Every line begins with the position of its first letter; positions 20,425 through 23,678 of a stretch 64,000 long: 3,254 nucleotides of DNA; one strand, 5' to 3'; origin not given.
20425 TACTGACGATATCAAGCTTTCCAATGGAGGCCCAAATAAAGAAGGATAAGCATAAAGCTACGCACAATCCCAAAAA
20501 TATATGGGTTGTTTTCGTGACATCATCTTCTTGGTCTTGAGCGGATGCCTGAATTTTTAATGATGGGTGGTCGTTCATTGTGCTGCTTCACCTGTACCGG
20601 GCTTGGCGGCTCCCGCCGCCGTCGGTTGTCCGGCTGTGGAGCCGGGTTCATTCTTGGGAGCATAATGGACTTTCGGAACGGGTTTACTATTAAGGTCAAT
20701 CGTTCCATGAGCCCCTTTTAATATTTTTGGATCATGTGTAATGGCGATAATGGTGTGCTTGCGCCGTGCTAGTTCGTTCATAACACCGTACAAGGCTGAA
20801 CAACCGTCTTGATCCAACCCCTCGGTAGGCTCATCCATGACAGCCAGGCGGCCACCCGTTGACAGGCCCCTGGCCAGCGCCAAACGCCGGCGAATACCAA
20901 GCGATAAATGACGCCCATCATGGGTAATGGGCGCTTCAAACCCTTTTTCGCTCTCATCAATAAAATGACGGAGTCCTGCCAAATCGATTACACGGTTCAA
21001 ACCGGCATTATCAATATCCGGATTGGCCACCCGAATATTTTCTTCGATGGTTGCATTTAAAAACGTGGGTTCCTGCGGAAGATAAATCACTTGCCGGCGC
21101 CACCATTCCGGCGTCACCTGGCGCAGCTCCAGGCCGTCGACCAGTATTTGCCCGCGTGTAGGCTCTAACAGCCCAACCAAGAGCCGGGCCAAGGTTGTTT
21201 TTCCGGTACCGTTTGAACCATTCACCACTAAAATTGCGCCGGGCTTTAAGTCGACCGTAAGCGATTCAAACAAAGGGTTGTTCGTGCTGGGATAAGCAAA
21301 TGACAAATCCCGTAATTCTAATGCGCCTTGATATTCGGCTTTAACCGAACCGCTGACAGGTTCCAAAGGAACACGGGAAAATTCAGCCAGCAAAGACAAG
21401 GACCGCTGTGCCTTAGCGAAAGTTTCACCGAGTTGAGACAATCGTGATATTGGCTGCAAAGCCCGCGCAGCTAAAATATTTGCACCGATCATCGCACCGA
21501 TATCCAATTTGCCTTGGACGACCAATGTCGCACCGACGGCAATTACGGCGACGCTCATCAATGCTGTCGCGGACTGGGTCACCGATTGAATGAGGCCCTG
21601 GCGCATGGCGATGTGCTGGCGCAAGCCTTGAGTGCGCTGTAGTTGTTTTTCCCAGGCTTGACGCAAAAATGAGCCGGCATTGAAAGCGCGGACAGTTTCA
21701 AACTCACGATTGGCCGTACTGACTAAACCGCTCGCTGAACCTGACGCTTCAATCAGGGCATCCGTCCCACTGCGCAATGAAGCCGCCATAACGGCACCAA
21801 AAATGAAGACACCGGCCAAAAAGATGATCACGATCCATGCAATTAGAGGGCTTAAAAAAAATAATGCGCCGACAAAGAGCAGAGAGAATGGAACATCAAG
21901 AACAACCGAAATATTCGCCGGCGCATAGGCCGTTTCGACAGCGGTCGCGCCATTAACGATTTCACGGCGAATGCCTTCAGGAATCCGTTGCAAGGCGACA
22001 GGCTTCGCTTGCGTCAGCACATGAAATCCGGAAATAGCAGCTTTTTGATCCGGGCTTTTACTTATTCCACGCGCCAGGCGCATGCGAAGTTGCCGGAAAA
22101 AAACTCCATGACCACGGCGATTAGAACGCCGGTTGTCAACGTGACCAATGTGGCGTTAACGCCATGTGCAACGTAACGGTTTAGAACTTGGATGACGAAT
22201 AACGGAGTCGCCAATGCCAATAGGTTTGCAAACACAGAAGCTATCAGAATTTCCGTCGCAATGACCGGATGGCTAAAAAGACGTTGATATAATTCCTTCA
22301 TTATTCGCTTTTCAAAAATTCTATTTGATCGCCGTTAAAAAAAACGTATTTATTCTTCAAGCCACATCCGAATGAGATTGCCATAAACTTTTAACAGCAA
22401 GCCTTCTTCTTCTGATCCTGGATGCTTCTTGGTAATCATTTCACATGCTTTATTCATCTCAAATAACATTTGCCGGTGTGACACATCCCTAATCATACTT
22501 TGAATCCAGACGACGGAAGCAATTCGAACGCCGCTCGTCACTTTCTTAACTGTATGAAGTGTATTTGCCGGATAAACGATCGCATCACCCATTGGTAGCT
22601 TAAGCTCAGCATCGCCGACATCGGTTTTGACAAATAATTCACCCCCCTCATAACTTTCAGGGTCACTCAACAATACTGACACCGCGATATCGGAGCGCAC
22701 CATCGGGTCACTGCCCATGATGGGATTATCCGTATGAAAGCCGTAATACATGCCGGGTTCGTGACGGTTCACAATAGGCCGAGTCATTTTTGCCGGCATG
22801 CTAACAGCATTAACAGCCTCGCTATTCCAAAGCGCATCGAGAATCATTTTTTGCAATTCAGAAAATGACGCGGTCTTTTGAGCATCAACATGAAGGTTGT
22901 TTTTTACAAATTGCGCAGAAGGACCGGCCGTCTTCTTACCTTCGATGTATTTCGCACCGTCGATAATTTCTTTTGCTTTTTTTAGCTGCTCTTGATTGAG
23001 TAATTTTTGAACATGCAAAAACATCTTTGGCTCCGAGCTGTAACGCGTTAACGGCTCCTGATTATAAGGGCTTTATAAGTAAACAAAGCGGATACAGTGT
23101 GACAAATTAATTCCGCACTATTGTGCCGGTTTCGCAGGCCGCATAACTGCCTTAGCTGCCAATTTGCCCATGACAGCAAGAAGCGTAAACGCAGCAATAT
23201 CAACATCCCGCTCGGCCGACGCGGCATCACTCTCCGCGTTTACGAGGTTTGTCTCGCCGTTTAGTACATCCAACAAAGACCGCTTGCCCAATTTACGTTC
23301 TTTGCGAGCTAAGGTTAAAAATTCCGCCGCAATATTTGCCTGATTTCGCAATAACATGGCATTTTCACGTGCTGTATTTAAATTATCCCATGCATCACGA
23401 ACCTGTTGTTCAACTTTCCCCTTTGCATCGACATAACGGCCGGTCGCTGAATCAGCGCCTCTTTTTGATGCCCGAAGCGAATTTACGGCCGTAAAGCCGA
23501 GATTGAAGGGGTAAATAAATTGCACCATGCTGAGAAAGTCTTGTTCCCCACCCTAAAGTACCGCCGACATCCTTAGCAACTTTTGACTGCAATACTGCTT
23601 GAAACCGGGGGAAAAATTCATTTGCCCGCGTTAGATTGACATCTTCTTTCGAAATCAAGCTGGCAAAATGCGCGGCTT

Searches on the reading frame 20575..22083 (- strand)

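Call 40: search_protein_families(library=pfam, proteins=[window:20575-22083:-], max_evalue=0.0001)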
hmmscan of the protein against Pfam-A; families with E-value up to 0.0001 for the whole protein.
window:20575-22083:- (502 aa): 3 families
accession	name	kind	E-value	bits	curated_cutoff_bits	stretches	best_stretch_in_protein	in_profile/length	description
PF00005.33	ABC_tran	-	4e-25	89.4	25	1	273-420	2-136/137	ABC transporter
PF00664.28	ABC_membrane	-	2.7e-14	53.9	28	1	48-205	110-267/274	ABC transporter transmembrane region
PF13304.12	AAA_21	-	2e-06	28.6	27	0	391-455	236-303/304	AAA domain, putative AbiEii toxin, Type IV TA system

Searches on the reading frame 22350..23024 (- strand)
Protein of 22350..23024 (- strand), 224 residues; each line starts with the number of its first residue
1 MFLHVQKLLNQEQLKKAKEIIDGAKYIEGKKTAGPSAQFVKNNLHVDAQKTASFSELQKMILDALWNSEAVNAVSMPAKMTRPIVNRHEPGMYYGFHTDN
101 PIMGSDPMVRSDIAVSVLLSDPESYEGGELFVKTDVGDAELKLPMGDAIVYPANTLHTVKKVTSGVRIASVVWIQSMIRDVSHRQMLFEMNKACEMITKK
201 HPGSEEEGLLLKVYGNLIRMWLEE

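Call 40: search_protein_families(library=pfam, proteins=[window:22350-23024:-], max_evalue=0.0001)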
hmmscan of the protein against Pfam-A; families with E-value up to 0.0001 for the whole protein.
window:22350-23024:- (224 aa): 2 families
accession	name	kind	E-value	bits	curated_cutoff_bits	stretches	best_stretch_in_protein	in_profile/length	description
PF13640.12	2OG-FeII_Oxy_3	-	8.2e-10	40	27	1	85-175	3-98/98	2OG-Fe(II) oxygenase superfamily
PF18331.6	PKHD_C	-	2e-07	31.3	22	1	183-223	3-43/43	PKHD-type hydroxylase C-terminal domain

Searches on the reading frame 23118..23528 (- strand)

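Call 46: search_protein_families(library=pfam, proteins=[window:23118-23528:-], max_evalue=0.0001)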
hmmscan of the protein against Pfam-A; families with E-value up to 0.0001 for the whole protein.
window:23118-23528:- (136 aa): 1 family
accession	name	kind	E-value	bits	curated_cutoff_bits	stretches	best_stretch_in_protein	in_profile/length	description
PF02321.23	OEP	-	9.6e-19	68.3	22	1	2-121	68-187/187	Outer membrane efflux protein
